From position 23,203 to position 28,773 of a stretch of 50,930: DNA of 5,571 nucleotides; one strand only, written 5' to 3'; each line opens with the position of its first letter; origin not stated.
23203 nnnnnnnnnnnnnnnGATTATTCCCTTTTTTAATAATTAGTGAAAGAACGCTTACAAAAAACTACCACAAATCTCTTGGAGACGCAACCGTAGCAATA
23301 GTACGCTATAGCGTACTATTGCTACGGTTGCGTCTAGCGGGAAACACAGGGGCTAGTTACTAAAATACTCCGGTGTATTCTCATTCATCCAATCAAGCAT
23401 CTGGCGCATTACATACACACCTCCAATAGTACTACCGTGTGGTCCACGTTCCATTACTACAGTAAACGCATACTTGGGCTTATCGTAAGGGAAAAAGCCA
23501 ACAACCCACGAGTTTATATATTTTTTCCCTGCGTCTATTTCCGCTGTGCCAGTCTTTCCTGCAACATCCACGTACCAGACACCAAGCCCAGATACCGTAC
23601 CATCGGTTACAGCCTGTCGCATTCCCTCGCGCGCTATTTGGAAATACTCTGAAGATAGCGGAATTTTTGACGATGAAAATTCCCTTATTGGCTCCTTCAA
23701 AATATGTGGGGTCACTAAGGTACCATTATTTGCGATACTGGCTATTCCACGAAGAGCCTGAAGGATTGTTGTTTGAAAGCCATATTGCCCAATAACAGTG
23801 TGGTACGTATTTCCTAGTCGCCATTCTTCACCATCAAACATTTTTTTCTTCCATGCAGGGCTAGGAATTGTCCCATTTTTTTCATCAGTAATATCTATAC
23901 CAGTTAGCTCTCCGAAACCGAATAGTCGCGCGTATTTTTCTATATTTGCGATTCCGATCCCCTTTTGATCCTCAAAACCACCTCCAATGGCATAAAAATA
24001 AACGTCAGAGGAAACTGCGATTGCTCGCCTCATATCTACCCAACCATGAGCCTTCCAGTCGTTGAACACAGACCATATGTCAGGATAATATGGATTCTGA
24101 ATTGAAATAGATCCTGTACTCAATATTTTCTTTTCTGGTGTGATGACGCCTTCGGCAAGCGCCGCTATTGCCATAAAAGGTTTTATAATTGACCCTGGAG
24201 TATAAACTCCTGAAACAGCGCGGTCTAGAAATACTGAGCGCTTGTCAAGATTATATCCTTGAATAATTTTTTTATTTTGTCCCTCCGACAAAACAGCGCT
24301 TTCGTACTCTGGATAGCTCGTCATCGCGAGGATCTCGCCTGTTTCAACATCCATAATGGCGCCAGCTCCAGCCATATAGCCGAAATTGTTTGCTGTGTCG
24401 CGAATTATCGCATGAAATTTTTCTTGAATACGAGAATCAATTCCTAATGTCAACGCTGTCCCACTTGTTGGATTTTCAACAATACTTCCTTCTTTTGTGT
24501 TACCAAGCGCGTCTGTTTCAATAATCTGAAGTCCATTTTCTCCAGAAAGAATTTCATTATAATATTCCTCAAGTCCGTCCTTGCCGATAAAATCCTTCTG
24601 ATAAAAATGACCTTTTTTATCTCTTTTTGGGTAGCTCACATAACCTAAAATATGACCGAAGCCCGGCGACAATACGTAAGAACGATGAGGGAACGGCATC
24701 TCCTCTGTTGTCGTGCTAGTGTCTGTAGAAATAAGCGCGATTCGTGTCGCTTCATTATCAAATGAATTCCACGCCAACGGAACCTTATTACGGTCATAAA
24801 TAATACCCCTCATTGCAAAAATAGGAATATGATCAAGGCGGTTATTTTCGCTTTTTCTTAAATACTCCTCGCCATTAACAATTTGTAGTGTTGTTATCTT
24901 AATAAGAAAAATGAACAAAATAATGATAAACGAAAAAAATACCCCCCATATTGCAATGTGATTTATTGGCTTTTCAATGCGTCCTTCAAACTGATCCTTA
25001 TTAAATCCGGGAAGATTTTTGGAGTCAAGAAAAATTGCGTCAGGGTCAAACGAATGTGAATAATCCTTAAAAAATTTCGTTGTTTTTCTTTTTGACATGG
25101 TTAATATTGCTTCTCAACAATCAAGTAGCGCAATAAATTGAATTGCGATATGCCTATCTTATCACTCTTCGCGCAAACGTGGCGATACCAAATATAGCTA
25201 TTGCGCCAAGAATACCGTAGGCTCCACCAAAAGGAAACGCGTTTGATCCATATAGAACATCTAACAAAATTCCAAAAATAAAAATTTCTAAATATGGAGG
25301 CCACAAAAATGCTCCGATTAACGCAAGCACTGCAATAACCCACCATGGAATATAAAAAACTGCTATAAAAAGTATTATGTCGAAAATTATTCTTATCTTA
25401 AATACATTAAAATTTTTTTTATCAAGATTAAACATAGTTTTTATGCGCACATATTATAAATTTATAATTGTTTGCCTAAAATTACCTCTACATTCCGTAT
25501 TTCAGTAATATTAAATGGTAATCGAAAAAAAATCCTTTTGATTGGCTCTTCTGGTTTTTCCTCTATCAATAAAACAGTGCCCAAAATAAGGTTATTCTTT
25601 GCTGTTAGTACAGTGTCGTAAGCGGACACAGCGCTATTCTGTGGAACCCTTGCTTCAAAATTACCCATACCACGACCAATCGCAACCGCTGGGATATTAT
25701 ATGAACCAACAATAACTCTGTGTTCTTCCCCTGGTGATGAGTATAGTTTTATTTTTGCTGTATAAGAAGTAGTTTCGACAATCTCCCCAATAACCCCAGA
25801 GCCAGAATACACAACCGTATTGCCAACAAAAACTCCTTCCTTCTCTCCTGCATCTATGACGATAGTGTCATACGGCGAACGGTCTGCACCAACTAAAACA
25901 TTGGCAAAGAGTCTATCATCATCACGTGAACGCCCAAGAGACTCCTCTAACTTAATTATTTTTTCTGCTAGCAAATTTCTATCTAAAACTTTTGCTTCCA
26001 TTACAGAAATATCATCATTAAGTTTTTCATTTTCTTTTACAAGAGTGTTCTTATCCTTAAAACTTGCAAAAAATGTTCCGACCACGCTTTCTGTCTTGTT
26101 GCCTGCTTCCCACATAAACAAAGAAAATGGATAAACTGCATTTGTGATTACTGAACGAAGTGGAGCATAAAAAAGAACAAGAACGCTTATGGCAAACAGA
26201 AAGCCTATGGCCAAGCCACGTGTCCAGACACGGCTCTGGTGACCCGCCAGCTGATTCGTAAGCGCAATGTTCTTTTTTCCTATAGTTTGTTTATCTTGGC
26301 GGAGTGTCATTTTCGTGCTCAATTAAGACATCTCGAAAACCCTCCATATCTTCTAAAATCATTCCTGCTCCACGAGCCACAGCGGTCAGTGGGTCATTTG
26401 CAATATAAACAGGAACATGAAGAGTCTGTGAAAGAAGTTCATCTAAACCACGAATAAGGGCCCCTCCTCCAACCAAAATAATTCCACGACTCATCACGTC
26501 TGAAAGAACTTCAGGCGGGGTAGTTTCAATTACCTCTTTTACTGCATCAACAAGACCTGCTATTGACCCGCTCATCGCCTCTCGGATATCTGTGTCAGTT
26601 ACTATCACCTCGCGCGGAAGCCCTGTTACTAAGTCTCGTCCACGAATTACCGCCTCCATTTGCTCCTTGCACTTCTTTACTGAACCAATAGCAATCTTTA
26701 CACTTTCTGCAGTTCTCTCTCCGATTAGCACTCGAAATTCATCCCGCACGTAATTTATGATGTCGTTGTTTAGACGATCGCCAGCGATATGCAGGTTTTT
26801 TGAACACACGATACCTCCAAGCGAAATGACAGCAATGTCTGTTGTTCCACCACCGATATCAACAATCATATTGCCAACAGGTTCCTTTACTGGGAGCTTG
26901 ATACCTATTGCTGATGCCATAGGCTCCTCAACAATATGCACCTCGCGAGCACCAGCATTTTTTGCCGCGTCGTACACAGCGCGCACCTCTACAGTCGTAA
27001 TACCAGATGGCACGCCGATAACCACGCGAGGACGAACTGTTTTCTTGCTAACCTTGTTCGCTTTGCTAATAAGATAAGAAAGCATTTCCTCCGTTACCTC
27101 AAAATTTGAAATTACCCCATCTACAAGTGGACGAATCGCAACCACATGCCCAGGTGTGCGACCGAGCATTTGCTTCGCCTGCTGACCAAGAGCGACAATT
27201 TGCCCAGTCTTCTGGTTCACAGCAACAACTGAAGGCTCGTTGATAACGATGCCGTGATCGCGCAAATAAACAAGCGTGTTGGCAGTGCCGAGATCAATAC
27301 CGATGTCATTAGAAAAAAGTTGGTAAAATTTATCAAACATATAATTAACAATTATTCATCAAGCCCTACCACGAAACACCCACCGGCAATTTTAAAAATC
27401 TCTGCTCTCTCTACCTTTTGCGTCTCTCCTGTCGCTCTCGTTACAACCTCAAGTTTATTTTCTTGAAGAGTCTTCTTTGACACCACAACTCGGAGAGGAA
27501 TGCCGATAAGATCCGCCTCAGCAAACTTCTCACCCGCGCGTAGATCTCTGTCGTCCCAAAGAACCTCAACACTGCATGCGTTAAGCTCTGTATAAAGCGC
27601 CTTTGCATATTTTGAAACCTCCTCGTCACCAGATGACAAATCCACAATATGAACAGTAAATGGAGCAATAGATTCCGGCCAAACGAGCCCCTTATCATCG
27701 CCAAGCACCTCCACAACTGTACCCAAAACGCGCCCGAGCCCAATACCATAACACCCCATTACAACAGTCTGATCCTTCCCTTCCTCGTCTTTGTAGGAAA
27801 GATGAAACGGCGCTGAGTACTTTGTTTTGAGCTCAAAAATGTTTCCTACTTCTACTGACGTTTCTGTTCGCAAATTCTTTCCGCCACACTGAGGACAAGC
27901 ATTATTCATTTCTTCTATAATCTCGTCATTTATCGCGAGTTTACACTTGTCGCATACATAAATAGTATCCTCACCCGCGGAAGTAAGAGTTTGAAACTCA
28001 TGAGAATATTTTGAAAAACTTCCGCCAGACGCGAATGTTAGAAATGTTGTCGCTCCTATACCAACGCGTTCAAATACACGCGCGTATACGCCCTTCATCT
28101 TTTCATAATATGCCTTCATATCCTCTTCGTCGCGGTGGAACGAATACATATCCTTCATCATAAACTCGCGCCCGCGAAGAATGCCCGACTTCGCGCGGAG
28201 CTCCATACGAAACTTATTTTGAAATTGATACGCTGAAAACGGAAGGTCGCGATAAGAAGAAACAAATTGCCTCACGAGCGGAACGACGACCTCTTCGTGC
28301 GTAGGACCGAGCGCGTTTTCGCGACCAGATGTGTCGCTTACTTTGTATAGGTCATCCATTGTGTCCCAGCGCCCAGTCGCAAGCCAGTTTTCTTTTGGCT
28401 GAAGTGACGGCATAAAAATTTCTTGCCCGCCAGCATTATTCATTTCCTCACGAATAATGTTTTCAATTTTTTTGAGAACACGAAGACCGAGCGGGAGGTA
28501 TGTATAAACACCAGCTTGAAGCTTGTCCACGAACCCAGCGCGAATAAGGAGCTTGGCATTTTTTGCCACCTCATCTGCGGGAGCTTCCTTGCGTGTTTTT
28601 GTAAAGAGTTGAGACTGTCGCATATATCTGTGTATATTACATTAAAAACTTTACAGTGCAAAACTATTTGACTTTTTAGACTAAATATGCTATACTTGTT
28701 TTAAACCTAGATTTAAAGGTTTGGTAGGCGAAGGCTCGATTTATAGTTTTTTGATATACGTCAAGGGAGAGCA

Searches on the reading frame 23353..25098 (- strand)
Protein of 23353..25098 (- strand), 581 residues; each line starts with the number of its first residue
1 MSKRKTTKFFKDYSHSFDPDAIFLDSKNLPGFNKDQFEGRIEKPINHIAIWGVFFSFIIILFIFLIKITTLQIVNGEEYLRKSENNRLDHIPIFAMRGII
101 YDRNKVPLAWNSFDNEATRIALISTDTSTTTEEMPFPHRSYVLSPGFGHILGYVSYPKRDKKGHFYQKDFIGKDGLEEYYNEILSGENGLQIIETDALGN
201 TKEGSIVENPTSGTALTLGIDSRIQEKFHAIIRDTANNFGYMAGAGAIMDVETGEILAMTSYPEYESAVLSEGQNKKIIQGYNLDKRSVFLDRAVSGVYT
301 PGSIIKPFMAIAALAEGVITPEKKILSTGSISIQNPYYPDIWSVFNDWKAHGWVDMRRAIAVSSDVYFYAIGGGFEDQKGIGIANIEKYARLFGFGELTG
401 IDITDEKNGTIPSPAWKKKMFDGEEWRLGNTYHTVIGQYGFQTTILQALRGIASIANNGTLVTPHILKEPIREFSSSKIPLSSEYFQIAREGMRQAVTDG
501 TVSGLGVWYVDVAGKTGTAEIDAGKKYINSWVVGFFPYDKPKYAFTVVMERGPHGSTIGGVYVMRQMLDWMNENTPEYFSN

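Call 62: search_protein_families(library=pfam, proteins=[window:23353-25098:-], max_evalue=0.00001)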
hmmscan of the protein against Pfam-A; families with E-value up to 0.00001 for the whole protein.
window:23353-25098:- (581 aa): 2 families
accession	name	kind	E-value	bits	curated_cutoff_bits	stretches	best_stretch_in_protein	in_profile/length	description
PF00905.27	Transpeptidase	-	4.2e-51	174.4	22.1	1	246-553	3-282/299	Penicillin binding protein transpeptidase domain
PF03717.20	PBP_dimer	-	1.1e-15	58.9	24.4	1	137-202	106-176/180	Penicillin-binding Protein dimerisation domain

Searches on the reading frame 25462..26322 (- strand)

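Call 62: search_protein_families(library=pfam, proteins=[window:25462-26322:-], max_evalue=0.00001)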
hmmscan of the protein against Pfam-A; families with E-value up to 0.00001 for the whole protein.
window:25462-26322:- (286 aa): 1 family
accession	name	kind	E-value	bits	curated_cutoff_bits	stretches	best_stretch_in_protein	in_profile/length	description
PF04085.20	MreC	-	3.1e-13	50.2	28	1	149-281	8-146/147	Rod shape-determining protein MreC, barrel core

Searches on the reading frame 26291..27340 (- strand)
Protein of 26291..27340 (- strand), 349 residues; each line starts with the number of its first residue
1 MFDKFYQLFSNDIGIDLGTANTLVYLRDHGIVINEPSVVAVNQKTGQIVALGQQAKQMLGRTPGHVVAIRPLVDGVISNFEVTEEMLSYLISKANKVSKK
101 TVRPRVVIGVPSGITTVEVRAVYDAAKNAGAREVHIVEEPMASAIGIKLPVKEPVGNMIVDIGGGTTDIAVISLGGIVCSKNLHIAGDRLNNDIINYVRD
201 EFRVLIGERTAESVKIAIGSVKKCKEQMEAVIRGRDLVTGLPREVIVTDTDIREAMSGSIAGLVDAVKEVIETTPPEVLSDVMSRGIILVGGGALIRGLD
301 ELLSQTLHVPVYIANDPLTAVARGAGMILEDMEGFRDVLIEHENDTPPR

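Call 62: search_protein_families(library=pfam, proteins=[window:26291-27340:-], max_evalue=0.00001)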
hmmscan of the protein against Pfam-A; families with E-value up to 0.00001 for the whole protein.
window:26291-27340:- (349 aa): 5 families
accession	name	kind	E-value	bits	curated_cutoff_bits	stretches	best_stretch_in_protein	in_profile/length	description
PF06723.19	MreB_Mbl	-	2.3e-135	451.1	27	1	10-333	1-323/327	MreB/Mbl protein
PF00012.26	HSP70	-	4e-15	55.5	20.6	1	79-334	110-377/599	Hsp70 protein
PF14450.12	FtsA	-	7.1e-12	46.2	31.8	1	159-316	2-112/127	Cell division protein FtsA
PF00022.25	Actin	-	1.8e-08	33.8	27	0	36-201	31-190/410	Actin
PF11104.14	PilM_2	-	9.5e-06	25.2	27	0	287-315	278-306/340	Type IV pilus assembly protein PilM;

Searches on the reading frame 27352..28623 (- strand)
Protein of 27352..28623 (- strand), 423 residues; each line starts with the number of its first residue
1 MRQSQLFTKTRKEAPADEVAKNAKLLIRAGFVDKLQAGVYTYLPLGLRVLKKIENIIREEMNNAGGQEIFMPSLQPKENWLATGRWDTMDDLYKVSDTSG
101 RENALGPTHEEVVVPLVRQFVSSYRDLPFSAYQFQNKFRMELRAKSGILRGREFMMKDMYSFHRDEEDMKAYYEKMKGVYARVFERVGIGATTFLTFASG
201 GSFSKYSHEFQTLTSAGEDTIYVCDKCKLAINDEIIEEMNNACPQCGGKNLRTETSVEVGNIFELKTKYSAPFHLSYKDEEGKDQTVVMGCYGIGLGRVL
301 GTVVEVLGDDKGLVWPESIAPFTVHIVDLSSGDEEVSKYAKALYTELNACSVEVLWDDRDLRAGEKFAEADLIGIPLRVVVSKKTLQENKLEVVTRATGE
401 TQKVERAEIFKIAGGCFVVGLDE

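Call 62: search_protein_families(library=pfam, proteins=[window:27352-28623:-], max_evalue=0.00001)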
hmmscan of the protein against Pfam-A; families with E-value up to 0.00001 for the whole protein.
window:27352-28623:- (423 aa): 2 families
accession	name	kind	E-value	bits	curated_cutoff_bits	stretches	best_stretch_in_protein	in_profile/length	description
PF00587.30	tRNA-synt_2b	-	5.5e-31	108.4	29.3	1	93-305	1-177/179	tRNA synthetase class II core domain (G, H, P, S and T)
PF03129.25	HGTP_anticodon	-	9.7e-20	71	21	1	324-411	2-89/94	Anticodon binding domain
